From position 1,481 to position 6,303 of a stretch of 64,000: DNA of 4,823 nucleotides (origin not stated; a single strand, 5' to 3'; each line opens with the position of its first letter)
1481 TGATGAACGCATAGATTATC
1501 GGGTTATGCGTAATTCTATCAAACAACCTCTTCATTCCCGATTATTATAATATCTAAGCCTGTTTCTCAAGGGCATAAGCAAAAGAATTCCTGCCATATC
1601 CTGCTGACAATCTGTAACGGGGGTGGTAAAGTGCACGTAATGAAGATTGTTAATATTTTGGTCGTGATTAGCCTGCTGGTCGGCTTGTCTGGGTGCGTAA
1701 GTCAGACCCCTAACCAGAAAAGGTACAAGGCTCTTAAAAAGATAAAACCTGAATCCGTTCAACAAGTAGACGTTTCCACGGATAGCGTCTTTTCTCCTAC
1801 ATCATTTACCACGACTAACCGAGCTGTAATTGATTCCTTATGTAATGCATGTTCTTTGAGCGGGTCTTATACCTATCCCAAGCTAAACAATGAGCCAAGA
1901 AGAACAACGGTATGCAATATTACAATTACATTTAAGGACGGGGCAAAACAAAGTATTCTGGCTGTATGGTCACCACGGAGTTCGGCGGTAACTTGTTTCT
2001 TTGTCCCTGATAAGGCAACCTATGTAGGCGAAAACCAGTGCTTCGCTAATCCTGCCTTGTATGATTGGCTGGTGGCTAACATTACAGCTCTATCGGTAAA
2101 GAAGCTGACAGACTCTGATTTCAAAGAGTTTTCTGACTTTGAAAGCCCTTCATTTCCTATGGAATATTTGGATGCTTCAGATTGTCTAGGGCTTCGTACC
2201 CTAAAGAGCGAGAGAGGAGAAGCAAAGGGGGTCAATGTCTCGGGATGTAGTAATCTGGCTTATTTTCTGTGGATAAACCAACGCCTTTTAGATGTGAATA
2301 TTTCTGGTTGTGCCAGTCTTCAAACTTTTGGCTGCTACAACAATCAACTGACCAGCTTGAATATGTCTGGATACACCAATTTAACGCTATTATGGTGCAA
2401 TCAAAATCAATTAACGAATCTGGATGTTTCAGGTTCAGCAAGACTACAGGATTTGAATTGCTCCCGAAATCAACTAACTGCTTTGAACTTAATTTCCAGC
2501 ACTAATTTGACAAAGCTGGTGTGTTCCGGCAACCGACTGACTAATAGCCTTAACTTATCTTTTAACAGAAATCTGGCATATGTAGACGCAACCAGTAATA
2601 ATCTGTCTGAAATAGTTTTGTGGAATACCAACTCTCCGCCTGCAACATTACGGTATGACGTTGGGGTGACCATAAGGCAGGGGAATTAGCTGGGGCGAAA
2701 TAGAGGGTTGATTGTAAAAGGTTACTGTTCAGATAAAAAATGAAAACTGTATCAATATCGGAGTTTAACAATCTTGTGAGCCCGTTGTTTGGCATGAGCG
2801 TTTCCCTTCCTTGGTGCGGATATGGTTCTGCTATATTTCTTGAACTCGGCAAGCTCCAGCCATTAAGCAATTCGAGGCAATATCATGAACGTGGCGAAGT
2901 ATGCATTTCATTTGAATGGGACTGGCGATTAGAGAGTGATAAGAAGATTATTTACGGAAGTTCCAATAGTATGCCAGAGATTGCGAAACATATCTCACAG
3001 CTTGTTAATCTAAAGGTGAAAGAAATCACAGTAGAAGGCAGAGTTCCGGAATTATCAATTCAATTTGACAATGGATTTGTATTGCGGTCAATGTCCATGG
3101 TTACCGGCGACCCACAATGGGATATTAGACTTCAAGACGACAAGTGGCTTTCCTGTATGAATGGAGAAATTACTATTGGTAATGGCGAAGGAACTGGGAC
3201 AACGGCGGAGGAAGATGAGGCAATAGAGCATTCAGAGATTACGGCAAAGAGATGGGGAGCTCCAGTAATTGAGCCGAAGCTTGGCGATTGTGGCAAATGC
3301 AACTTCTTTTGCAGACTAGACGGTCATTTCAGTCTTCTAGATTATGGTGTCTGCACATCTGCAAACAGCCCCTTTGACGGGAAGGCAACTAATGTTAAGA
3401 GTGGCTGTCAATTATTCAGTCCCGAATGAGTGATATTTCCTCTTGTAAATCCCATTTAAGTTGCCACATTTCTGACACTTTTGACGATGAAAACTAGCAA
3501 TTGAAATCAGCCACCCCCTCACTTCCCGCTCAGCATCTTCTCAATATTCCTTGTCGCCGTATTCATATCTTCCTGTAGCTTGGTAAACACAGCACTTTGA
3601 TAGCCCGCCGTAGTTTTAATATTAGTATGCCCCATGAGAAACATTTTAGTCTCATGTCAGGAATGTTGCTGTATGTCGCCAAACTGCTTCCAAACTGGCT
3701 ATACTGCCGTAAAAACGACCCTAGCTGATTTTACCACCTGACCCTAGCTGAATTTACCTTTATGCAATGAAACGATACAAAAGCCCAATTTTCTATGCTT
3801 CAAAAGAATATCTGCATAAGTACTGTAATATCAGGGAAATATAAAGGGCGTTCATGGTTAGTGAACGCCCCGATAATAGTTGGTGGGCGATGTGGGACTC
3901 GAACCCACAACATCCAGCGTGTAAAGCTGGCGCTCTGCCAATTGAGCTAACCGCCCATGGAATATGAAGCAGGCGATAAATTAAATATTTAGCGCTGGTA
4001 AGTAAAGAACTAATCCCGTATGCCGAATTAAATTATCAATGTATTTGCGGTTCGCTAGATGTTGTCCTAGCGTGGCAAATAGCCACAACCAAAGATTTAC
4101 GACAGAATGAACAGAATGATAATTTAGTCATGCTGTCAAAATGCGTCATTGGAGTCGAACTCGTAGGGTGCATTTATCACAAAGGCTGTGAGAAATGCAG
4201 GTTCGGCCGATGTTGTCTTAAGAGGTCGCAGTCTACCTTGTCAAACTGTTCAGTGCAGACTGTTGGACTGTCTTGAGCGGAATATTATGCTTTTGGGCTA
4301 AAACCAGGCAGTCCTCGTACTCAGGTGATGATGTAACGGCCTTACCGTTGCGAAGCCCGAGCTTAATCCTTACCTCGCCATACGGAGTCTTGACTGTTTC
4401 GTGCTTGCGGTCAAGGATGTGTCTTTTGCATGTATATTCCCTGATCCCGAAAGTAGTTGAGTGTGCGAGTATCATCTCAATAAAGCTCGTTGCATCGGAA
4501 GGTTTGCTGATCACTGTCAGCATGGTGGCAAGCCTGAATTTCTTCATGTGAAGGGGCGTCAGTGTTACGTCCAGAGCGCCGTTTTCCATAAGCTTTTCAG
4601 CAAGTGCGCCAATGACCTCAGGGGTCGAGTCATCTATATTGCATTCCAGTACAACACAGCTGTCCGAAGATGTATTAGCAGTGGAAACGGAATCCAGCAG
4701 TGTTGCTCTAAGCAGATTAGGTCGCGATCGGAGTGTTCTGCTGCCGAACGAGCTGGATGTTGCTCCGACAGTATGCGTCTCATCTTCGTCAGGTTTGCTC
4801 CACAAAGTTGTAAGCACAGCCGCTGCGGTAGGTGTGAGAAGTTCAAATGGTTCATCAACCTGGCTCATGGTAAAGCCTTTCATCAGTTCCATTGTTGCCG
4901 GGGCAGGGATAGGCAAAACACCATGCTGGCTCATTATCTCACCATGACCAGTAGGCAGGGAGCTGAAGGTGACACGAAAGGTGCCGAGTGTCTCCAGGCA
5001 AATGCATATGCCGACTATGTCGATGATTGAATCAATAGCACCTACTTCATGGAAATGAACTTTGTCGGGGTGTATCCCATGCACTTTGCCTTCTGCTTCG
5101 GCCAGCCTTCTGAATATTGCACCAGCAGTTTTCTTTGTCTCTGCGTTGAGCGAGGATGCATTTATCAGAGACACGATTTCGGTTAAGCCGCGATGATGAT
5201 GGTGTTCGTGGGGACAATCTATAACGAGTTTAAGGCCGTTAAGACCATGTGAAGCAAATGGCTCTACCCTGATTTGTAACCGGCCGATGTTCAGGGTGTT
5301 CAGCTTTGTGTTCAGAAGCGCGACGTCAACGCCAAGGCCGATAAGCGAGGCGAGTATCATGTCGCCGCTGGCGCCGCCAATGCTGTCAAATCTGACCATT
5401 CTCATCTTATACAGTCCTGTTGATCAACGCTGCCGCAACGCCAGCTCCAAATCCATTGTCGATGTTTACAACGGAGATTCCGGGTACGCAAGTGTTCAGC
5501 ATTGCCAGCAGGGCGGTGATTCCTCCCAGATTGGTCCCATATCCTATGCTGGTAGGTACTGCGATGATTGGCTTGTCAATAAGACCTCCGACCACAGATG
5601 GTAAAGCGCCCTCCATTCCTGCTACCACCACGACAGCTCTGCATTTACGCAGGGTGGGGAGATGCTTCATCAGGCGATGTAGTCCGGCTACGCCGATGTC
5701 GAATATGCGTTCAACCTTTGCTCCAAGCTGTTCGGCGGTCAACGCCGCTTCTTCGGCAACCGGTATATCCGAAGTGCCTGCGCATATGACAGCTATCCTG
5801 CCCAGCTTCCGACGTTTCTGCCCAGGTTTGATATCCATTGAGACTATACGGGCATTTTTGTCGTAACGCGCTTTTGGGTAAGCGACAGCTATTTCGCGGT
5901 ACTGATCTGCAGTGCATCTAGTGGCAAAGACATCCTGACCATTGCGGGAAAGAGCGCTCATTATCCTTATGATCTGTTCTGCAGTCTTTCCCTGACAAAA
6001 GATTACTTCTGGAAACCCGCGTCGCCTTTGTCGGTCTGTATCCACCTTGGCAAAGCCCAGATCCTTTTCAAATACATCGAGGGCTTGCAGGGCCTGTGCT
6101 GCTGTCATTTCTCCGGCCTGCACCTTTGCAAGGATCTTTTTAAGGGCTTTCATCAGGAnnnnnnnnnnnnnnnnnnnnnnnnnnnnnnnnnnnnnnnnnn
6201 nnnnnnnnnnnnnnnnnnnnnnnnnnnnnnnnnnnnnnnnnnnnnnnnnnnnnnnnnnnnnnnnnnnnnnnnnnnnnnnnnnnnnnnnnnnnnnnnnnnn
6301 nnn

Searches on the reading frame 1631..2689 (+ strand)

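Call 58: search_protein_families(library=pfam, proteins=[window:1631-2689:+], max_evalue=0.001)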
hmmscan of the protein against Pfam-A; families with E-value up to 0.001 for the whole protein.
window:1631-2689:+ (352 aa): 1 family
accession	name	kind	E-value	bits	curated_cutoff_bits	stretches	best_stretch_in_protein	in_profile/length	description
PF12799.13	LRR_4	-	4.4e-07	30.4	27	1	229-265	2-40/44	Leucine Rich repeats (2 copies)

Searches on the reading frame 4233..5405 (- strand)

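Call 27: search_protein_families(library=pfam, proteins=[window:4233-5405:-], max_evalue=0.01)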
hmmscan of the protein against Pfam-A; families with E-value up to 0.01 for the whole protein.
window:4233-5405:- (390 aa): 1 family
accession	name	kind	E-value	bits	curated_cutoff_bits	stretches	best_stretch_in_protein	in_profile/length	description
PF01969.22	Ni_insertion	-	1e-126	423.5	22.1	1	6-380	3-374/375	Nickel insertion protein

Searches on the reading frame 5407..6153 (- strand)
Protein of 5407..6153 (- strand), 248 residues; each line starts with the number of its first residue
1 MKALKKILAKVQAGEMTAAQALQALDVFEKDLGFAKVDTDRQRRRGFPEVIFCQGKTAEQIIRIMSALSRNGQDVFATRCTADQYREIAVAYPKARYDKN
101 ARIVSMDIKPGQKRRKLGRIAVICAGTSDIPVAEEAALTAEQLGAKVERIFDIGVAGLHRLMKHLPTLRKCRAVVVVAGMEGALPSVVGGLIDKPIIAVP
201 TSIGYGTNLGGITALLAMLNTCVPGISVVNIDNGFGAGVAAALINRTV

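Call 27: search_protein_families(library=pfam, proteins=[window:5407-6153:-], max_evalue=0.01)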
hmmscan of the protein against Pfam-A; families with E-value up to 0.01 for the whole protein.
window:5407-6153:- (248 aa): 1 family
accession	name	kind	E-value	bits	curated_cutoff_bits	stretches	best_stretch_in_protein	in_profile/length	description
PF00731.26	AIRC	-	5.4e-14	52.4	30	1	120-244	2-126/148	AIR carboxylase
